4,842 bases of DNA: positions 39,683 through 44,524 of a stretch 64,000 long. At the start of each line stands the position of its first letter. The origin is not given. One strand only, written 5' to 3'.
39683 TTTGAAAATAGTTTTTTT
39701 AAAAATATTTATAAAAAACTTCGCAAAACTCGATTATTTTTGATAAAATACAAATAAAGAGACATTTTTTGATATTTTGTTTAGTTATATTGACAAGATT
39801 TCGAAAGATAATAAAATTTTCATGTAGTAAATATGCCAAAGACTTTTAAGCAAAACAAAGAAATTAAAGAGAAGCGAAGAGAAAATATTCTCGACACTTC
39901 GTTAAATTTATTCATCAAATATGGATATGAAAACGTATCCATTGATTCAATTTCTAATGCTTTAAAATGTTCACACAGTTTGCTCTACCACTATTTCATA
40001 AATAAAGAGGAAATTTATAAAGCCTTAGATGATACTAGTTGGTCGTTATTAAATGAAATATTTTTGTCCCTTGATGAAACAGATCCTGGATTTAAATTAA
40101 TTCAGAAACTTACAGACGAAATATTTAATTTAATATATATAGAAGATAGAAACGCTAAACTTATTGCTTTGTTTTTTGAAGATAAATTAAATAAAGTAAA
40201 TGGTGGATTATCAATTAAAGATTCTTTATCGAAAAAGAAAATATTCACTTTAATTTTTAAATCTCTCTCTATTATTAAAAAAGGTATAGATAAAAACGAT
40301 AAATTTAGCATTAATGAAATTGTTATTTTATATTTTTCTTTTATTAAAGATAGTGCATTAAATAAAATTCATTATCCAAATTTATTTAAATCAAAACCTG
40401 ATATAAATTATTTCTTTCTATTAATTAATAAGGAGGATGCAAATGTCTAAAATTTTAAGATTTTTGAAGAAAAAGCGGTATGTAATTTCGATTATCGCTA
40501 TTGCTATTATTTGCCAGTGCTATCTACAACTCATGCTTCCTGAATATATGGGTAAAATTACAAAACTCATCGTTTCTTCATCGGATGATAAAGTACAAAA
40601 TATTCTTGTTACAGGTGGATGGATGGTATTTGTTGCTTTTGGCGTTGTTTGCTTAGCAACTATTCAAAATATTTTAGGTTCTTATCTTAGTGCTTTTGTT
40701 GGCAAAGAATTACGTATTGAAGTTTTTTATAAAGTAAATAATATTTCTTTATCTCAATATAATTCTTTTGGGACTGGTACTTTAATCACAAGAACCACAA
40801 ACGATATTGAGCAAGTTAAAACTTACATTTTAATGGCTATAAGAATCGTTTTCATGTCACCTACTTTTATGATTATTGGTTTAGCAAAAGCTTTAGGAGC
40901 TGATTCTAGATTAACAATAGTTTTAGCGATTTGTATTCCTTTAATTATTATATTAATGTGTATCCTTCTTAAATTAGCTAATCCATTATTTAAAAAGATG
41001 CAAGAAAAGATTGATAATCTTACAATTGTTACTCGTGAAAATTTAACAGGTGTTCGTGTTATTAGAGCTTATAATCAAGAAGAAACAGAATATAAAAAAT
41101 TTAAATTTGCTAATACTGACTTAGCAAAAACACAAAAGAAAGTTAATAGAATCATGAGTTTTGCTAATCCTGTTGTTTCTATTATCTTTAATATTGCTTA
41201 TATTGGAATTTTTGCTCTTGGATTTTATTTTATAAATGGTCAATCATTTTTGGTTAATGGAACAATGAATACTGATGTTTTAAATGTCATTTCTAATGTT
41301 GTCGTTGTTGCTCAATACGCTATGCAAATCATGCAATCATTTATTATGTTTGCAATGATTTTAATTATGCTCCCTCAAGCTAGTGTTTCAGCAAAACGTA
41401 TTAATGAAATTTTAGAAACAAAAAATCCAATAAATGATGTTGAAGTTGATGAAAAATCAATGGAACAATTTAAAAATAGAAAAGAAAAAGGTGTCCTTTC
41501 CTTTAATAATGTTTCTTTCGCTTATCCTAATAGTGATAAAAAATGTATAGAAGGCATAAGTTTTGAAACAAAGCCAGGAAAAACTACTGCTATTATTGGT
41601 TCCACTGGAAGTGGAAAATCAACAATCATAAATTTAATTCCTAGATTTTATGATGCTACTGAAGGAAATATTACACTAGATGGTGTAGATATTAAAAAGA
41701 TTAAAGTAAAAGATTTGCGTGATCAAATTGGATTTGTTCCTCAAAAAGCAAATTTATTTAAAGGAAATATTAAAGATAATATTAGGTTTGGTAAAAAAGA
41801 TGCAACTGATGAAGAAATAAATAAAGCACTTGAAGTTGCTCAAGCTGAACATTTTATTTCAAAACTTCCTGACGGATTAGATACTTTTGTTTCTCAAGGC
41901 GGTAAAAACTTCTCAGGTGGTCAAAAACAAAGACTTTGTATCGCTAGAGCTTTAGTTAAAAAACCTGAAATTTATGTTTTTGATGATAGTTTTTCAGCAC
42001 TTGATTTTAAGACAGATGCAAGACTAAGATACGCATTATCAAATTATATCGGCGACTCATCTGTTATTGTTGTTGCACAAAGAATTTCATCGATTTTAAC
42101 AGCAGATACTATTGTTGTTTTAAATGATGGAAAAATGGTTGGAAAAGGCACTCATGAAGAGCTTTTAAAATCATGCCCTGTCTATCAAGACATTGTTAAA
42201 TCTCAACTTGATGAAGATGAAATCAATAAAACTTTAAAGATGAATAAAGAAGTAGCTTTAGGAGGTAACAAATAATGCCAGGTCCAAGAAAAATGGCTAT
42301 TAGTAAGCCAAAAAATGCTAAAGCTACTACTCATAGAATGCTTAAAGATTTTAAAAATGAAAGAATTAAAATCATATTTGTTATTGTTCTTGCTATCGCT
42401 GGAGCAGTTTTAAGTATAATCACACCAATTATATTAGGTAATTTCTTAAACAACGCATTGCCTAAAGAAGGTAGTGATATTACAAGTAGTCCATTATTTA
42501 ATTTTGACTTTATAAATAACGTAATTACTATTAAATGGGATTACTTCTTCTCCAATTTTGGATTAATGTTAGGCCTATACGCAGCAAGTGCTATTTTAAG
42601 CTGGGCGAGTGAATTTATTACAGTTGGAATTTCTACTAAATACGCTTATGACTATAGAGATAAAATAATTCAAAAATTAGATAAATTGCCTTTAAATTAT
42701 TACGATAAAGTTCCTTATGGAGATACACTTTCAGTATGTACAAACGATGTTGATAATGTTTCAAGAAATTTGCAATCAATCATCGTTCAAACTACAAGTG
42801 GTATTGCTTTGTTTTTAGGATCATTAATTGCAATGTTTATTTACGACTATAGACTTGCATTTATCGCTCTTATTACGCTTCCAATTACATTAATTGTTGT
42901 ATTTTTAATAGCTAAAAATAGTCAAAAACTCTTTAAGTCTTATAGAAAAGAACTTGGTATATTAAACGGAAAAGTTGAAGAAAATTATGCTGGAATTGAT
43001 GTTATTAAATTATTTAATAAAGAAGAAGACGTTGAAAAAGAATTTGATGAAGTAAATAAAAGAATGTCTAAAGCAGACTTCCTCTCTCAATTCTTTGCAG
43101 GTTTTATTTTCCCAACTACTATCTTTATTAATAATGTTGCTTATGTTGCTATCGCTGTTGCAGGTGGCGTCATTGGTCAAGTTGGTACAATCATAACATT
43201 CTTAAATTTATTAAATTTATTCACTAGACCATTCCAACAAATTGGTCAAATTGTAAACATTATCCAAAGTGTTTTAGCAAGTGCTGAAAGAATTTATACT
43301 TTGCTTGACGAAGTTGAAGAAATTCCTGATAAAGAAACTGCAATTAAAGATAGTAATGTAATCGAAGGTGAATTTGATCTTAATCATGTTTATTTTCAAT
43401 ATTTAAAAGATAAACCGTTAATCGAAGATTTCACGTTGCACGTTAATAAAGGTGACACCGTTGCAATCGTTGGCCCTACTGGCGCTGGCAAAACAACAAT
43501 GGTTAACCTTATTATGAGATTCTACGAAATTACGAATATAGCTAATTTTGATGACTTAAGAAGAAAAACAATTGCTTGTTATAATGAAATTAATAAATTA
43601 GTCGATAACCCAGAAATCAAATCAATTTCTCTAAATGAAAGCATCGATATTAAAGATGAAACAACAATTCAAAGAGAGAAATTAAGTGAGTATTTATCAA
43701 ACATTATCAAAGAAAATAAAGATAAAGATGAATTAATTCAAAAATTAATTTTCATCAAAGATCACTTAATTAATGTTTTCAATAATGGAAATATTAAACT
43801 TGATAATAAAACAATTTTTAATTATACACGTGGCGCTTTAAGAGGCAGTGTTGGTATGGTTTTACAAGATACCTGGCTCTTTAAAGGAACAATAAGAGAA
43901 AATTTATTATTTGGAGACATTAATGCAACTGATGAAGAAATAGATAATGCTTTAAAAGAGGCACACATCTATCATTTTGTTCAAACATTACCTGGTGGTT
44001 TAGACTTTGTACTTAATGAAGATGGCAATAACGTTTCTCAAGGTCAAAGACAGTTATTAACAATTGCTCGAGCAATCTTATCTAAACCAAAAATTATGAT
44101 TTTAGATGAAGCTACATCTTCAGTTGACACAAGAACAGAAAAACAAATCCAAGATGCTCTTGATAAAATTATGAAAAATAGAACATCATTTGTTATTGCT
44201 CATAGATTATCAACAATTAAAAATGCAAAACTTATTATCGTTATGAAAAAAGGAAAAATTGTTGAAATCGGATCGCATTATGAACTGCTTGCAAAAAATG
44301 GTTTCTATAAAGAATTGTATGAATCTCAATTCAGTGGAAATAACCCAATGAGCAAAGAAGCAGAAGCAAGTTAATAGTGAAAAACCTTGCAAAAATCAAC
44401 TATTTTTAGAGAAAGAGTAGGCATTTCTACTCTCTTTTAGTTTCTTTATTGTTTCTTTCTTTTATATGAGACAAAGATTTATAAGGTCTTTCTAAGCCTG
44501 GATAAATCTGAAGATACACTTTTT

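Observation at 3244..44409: Recurrent ~30-nt motif, four same-strand copies, all reading as K/E-N-x-A-K-[LIV]-[ND]-Y-F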

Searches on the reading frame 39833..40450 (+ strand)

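Call 11: search_protein_families(library=pfam, proteins=[window:39833-40450:+])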
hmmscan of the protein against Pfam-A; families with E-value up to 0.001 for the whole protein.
window:39833-40450:+ (205 aa): 1 family
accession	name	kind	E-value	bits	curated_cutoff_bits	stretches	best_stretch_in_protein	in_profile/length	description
PF00440.29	TetR_N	-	8.2e-12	45.2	24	1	19-65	1-47/47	Bacterial regulatory proteins, tetR family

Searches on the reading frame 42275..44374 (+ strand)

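Call 11: search_protein_families(library=pfam, proteins=[window:42275-44374:+])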
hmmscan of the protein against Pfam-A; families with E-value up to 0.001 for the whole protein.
window:42275-44374:+ (699 aa): 6 families
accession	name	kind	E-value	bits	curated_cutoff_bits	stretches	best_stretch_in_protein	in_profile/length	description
PF00664.28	ABC_membrane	-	1.5e-40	140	28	1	33-320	1-274/274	ABC transporter transmembrane region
PF00005.33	ABC_tran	-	3.4e-26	92.9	25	2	503-615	38-137/137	ABC transporter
PF02463.25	SMC_N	-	1.3e-07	31.7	40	1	395-658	26-212/220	RecF/RecN/SMC N terminal domain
PF13173.12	AAA_14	-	3.5e-06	27.5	27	0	395-442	4-57/129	AAA domain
PF00004.35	AAA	-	0.00015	22.6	21.2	0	397-418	2-23/131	ATPase family associated with various cellular activities (AAA)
PF00270.35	DEAD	-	0.00039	20.6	26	0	390-414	11-35/167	DEAD/DEAH box helicase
